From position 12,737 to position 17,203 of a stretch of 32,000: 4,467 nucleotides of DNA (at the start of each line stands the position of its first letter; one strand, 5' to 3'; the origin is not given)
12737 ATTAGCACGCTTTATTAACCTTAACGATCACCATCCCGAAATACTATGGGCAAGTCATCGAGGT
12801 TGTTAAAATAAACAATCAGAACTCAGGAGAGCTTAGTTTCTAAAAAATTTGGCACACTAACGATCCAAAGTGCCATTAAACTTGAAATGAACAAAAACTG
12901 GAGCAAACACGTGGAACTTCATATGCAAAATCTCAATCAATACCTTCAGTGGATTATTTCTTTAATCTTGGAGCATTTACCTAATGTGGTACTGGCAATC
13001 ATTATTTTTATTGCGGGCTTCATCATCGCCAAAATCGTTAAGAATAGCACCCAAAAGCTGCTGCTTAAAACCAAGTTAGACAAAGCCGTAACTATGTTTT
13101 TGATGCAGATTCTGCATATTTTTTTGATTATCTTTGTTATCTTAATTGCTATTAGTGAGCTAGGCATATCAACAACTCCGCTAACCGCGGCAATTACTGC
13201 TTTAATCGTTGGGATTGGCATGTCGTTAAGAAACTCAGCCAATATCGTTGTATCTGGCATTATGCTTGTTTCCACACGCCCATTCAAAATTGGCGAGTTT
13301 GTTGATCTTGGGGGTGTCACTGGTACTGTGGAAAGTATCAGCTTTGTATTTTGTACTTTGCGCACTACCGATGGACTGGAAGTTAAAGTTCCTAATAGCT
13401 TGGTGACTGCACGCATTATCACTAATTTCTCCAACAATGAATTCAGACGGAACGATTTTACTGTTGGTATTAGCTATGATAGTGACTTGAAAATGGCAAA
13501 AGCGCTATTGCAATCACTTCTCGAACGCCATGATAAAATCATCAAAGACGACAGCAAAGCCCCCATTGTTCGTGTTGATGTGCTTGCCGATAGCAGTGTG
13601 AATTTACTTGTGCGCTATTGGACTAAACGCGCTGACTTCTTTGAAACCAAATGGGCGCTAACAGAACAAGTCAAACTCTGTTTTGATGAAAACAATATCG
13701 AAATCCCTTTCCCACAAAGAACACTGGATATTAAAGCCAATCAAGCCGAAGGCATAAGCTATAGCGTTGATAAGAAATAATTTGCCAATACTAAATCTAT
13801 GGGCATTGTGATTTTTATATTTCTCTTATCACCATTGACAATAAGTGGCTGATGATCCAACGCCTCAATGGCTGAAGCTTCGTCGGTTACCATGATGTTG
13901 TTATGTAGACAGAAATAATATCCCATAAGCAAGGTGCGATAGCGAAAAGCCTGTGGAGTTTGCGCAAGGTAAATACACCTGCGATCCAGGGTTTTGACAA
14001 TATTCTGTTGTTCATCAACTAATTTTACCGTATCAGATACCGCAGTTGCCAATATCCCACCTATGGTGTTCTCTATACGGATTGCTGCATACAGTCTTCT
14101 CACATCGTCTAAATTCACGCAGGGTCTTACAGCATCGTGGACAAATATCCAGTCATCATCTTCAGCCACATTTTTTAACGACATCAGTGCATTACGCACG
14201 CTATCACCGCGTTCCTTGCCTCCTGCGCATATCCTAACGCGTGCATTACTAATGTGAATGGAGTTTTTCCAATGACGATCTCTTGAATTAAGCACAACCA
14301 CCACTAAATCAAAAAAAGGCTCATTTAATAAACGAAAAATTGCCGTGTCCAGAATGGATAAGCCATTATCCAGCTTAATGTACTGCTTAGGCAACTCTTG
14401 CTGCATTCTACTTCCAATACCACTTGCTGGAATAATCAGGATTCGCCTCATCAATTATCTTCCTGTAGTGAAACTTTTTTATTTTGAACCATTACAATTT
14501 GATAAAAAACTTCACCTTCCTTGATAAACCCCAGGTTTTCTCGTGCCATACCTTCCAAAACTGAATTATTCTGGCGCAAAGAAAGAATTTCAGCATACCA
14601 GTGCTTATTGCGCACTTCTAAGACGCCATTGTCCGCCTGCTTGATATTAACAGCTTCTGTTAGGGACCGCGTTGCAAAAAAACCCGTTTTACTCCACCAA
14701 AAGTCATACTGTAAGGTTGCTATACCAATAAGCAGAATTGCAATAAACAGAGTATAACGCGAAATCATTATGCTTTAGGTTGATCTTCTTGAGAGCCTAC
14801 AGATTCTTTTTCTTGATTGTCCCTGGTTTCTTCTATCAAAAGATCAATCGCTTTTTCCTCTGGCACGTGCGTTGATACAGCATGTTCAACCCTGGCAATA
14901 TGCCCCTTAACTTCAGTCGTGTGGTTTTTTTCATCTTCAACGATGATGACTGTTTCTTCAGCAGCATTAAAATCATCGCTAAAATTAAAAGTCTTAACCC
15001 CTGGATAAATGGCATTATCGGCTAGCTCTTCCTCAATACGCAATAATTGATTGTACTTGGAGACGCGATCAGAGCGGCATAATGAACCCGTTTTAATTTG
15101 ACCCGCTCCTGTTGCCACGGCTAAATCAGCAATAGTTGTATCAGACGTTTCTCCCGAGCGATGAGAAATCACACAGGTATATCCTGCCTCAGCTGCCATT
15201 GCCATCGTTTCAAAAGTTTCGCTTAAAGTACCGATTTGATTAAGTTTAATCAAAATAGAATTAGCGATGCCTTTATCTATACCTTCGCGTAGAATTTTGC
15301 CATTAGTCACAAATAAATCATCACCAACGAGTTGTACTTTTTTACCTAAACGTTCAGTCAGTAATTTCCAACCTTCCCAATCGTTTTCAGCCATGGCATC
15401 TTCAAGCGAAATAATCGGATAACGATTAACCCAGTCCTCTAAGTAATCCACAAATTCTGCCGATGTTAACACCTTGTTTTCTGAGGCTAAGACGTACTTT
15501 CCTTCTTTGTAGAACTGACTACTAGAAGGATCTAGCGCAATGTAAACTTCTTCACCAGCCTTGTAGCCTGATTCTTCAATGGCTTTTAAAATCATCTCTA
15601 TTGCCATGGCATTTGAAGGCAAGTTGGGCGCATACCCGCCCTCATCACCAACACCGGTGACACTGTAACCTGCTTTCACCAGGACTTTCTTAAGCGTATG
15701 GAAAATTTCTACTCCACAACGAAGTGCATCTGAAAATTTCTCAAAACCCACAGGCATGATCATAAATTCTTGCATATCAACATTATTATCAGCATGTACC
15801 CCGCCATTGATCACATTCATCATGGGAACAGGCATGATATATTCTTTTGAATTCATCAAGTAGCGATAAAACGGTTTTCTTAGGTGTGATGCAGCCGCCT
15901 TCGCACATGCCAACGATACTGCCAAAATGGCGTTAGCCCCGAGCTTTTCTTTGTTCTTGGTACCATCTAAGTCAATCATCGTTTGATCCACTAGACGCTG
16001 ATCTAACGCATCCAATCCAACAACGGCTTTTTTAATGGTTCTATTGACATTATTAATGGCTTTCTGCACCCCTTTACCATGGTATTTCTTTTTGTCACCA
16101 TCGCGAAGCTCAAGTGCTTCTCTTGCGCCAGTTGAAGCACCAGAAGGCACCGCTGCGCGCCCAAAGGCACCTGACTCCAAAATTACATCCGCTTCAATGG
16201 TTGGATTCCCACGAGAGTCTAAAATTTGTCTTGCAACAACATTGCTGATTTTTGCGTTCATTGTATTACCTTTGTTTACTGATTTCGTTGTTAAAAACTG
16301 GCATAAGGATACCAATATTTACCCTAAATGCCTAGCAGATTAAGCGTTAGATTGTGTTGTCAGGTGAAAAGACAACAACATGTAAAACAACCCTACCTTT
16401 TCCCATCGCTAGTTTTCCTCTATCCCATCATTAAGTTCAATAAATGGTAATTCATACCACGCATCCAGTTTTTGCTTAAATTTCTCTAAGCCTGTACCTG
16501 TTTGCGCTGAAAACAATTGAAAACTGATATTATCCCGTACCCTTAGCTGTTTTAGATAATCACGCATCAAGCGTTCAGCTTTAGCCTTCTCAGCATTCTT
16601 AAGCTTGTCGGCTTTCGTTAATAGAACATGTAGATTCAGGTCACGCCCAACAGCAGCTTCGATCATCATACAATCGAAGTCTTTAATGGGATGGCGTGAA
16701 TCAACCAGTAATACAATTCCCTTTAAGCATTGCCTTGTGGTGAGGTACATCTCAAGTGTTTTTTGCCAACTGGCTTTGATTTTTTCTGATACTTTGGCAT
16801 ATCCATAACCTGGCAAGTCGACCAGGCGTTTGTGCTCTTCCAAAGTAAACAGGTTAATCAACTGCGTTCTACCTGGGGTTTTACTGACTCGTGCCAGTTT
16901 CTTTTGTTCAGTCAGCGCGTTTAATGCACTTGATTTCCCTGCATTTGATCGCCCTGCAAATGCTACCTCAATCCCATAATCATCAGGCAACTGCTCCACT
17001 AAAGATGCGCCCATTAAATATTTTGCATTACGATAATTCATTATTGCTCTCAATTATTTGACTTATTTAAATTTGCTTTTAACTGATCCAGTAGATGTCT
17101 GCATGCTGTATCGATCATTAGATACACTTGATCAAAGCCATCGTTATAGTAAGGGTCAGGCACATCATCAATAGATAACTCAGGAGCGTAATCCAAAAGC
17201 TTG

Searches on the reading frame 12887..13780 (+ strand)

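Call 84: search_protein_families(library=pfam, proteins=[window:12887-13780:+], max_evalue=0.001)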
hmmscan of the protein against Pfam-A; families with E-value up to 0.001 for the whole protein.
window:12887-13780:+ (297 aa): 3 families
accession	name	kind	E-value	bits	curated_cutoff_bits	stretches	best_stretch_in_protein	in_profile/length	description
PF00924.24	MS_channel_2nd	-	4.6e-17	62.3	20.2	1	121-182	6-67/68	Mechanosensitive ion channel, beta-domain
PF21082.3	MS_channel_3rd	-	2.3e-15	57.2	21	1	190-273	2-88/88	Mechanosensitive ion channel MscS, C-terminal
PF05552.17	MS_channel_1st_1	-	4.3e-11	43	22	1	20-66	3-49/50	Mechanosensitive ion channel, conserved TM helix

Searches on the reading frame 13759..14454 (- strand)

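Call 84: search_protein_families(library=pfam, proteins=[window:13759-14454:-], max_evalue=0.001)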
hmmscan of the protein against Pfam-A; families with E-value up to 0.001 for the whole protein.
window:13759-14454:- (231 aa): 2 families
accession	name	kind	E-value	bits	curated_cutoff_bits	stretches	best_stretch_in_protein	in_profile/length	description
PF01128.25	IspD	-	1.3e-55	189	27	1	5-229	2-220/221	2-C-methyl-D-erythritol 4-phosphate cytidylyltransferase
PF12804.13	NTP_transf_3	-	6.6e-06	26.8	27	1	7-126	2-112/160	MobA-like NTP transferase domain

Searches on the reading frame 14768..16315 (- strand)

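Call 84: search_protein_families(library=pfam, proteins=[window:14768-16315:-], max_evalue=0.001)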
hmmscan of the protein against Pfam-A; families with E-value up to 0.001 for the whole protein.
window:14768-16315:- (515 aa): 4 families
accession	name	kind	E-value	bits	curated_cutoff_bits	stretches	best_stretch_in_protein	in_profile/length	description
PF00113.28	Enolase_C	-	1.1e-127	425.9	21.5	1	159-443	2-293/296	Enolase, C-terminal TIM barrel domain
PF03952.21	Enolase_N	-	4.5e-60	202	35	1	23-153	1-131/131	Enolase, N-terminal domain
PF07476.17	MAAL_C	-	0.00015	21.5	27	1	319-407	129-221/249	Methylaspartate ammonia-lyase C-terminus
PF13378.12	MR_MLE_C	-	0.00046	20.4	29.4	1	289-407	61-174/219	Enolase C-terminal domain-like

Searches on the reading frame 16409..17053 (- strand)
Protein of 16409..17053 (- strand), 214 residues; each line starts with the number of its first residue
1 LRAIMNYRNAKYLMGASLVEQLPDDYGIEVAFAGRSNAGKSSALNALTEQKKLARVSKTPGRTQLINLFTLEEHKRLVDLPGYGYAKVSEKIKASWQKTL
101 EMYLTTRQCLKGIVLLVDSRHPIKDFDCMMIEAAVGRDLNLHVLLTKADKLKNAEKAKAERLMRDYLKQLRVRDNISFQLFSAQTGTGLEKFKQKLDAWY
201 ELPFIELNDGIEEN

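Call 84: search_protein_families(library=pfam, proteins=[window:16409-17053:-], max_evalue=0.001)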
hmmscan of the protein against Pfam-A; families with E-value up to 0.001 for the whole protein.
window:16409-17053:- (214 aa): 6 families
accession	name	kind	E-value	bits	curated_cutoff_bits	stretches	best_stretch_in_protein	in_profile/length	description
PF01926.29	MMR_HSR1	-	7.2e-18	65.2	21.9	1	29-135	1-101/113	50S ribosome-binding GTPase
PF03193.22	RsgA_GTPase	-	3.6e-07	30.6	30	0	30-83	109-168/174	RsgA GTPase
PF02421.24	FeoB_N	-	4.4e-07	30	27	1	29-167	2-134/156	Ferrous iron transport protein B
PF00009.33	GTP_EFTU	-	5.7e-05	23.2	26.5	0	102-198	86-184/188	Elongation factor Tu GTP binding domain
PF09439.16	SRPRB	-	8.3e-05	22.5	25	1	30-120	6-83/178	Signal recognition particle receptor beta subunit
PF00350.29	Dynamin_N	-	8.6e-05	23.1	27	0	30-55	1-26/168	Dynamin family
